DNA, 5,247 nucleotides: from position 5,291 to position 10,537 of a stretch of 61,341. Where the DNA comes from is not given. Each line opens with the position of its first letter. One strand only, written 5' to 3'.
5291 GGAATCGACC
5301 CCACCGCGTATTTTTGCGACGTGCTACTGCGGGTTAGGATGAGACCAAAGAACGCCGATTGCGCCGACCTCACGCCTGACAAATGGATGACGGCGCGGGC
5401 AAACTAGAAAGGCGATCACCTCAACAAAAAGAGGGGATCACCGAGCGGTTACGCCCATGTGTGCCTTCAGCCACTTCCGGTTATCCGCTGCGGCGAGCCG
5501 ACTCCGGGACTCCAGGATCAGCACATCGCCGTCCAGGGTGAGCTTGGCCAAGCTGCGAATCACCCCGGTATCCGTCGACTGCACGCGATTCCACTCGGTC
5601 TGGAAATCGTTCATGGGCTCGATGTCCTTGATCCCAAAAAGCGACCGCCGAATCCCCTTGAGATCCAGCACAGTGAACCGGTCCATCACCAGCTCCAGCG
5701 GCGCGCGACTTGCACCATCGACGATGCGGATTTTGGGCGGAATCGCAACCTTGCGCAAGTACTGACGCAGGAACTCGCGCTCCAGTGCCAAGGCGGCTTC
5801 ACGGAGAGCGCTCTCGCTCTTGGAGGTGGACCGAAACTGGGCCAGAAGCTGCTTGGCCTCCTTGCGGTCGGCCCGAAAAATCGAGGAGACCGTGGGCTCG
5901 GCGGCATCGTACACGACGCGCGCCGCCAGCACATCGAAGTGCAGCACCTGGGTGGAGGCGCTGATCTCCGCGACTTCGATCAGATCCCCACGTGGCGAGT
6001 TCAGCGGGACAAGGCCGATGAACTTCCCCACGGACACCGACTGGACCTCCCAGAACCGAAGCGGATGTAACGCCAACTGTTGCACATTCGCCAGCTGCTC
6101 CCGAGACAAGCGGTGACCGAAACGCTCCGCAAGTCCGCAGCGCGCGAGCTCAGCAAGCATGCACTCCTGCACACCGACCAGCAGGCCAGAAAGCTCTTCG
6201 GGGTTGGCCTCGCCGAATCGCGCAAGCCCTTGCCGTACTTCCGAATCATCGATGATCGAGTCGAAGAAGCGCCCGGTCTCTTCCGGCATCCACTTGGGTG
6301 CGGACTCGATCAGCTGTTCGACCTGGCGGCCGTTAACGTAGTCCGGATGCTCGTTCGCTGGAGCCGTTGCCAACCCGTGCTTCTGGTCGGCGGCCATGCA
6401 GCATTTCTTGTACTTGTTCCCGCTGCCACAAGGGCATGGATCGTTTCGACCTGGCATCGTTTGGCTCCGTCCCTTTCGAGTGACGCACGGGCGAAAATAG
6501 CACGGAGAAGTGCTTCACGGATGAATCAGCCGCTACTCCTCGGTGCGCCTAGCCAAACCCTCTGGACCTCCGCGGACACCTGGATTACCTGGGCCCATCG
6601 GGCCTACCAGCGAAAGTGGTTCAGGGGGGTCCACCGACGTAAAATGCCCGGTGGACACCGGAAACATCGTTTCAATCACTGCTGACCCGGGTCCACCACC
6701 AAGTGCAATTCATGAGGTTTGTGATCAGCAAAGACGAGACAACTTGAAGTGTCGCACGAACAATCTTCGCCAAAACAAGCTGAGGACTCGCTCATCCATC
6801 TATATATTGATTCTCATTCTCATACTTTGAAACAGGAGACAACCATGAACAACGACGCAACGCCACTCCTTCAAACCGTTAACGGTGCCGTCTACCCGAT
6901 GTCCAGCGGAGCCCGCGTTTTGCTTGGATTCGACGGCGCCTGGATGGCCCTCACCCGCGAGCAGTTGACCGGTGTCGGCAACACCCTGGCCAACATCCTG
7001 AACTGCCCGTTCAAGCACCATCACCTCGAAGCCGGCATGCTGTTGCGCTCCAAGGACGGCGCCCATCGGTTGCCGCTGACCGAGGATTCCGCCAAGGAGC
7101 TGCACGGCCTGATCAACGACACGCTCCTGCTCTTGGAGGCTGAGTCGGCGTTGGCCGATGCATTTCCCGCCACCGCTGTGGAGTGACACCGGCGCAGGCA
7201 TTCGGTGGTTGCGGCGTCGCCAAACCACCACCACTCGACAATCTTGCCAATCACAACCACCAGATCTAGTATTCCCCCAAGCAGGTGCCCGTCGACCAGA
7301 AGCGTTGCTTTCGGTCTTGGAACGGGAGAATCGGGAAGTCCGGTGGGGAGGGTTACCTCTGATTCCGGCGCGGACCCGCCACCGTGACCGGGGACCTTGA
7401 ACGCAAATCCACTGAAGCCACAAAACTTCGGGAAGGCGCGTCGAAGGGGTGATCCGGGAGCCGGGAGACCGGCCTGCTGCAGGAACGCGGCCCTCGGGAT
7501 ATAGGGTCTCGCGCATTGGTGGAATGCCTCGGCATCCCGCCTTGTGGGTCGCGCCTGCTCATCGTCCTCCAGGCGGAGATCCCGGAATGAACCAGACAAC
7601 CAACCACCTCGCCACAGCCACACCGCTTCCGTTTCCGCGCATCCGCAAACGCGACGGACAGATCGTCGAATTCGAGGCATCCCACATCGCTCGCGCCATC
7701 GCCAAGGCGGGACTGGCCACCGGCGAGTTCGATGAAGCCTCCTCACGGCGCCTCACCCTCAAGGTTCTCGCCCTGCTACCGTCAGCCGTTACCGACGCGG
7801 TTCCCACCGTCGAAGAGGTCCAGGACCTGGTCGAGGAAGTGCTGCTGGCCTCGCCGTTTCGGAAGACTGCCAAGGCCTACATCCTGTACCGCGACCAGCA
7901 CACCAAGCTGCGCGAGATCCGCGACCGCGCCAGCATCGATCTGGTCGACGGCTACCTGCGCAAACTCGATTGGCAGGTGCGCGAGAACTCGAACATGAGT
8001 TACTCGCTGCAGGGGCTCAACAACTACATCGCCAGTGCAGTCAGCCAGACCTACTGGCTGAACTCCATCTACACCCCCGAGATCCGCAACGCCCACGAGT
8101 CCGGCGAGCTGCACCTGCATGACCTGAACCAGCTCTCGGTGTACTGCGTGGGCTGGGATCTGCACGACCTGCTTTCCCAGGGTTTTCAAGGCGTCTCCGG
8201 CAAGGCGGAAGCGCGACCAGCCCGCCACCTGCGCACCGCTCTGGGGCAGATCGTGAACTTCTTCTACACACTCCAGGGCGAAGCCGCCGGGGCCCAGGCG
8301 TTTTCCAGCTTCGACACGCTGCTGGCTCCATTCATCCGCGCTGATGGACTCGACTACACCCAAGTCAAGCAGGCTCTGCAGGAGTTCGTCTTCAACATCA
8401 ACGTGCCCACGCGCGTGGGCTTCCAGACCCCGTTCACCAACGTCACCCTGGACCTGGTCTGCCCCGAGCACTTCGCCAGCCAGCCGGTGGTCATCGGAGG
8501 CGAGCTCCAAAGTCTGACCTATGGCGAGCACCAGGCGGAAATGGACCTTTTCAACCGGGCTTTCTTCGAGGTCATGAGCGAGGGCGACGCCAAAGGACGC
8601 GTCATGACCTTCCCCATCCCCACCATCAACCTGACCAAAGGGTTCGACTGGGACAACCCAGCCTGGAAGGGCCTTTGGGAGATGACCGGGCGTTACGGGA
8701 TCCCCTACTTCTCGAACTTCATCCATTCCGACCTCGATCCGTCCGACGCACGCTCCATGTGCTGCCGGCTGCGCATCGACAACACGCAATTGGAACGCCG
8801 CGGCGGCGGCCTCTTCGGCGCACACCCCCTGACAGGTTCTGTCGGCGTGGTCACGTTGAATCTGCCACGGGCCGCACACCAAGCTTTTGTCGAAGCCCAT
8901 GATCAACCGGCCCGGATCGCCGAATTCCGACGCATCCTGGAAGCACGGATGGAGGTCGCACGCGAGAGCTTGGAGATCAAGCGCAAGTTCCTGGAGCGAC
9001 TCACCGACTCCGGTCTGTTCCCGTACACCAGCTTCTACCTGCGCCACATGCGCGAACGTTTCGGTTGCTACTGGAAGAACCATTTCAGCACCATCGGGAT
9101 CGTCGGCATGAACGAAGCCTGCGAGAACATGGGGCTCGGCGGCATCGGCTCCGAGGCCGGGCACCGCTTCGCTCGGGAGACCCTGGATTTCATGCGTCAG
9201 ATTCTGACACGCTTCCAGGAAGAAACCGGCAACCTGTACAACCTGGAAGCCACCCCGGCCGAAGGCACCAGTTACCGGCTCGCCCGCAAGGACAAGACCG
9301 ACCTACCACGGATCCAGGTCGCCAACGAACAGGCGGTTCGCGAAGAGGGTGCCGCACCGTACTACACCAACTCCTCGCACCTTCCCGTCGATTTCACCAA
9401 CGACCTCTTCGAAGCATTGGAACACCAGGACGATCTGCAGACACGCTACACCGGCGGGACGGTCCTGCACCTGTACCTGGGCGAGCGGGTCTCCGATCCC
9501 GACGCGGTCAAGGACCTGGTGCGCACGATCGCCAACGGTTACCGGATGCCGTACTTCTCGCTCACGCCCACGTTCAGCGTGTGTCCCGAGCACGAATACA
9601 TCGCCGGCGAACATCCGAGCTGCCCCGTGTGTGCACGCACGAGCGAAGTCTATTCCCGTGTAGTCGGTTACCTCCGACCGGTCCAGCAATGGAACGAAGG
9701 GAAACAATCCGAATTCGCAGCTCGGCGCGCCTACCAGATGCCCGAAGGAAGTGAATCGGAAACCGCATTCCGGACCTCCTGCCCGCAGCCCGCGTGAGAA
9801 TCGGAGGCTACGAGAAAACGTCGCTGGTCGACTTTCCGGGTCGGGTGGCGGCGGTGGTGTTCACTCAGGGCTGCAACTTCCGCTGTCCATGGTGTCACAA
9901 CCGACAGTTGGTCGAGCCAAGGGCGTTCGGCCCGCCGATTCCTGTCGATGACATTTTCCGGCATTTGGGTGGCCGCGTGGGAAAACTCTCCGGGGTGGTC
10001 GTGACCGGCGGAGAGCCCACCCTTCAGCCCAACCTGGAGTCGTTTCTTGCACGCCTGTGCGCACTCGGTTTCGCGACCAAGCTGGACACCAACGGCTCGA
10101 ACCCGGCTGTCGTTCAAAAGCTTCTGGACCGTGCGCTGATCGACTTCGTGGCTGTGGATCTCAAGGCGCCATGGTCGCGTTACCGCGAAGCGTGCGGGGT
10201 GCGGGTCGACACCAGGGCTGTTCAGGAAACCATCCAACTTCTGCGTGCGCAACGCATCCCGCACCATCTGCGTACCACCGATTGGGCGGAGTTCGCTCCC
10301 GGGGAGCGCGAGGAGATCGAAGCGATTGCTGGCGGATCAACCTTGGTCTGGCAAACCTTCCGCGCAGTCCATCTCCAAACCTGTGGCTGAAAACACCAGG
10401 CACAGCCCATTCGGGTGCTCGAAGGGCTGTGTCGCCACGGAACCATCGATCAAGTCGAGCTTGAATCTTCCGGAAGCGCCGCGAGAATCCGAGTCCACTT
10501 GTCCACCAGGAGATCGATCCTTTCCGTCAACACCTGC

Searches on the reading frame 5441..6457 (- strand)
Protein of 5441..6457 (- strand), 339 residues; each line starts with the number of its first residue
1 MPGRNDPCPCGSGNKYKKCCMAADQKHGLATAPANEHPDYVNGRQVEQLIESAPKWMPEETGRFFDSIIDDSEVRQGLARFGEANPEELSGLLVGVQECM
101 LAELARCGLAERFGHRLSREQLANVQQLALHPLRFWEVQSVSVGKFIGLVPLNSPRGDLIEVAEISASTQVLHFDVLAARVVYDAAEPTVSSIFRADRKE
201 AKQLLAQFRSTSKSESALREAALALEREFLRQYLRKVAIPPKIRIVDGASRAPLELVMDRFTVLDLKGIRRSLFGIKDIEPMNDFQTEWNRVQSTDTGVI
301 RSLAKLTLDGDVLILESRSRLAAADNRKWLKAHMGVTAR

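Call 6: search_protein_families(library=pfam, proteins=[window:5441-6457:-], max_evalue=0.001)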
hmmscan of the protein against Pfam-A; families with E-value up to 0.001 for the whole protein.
window:5441-6457:- (339 aa): 1 family
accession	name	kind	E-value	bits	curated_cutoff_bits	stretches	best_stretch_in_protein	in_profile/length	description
PF02810.21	SEC-C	-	1.4e-09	38.1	20.4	1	4-21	1-18/19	SEC-C motif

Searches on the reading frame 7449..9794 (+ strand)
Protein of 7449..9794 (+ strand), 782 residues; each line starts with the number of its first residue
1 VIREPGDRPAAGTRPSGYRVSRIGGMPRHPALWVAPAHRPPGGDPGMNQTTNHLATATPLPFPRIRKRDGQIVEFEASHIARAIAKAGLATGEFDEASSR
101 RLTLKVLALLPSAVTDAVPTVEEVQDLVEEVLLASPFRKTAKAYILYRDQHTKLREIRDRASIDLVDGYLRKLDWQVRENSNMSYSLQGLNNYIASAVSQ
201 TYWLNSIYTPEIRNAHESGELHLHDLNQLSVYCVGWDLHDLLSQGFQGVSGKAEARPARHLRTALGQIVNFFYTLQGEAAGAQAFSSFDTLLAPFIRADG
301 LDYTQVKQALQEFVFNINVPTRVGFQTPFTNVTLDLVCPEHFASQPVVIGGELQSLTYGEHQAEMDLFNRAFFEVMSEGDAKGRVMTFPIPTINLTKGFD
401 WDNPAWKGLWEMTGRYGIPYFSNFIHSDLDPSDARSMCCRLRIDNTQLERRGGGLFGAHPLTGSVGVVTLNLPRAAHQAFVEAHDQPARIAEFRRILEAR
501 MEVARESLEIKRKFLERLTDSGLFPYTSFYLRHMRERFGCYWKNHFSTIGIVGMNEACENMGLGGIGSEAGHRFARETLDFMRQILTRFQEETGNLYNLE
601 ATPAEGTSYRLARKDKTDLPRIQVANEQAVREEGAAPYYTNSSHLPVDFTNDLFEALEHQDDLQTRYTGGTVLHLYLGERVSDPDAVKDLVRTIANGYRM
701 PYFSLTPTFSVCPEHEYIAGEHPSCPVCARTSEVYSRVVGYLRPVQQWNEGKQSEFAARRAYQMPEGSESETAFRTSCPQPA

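Call 6: search_protein_families(library=pfam, proteins=[window:7449-9794:+], max_evalue=0.001)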
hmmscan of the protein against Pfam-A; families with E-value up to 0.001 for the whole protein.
window:7449-9794:+ (782 aa): 2 families
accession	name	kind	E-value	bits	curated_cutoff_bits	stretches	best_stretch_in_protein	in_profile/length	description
PF13597.11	NRDD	-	1.5e-189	631.7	26.2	1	179-762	1-562/562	Anaerobic ribonucleoside-triphosphate reductase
PF03477.21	ATP-cone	-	4.7e-19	69.1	25.8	1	64-152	2-87/88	ATP cone domain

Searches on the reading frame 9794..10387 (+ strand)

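Call 6: search_protein_families(library=pfam, proteins=[window:9794-10387:+], max_evalue=0.001)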
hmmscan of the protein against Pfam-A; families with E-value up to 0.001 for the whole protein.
window:9794-10387:+ (198 aa): 2 families
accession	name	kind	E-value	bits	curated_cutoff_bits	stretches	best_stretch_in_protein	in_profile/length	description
PF04055.27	Radical_SAM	-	5.1e-21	76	29.5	1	21-157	1-143/166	Radical SAM superfamily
PF13353.11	Fer4_12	-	1.2e-06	29.3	22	1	18-84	6-70/137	4Fe-4S single cluster domain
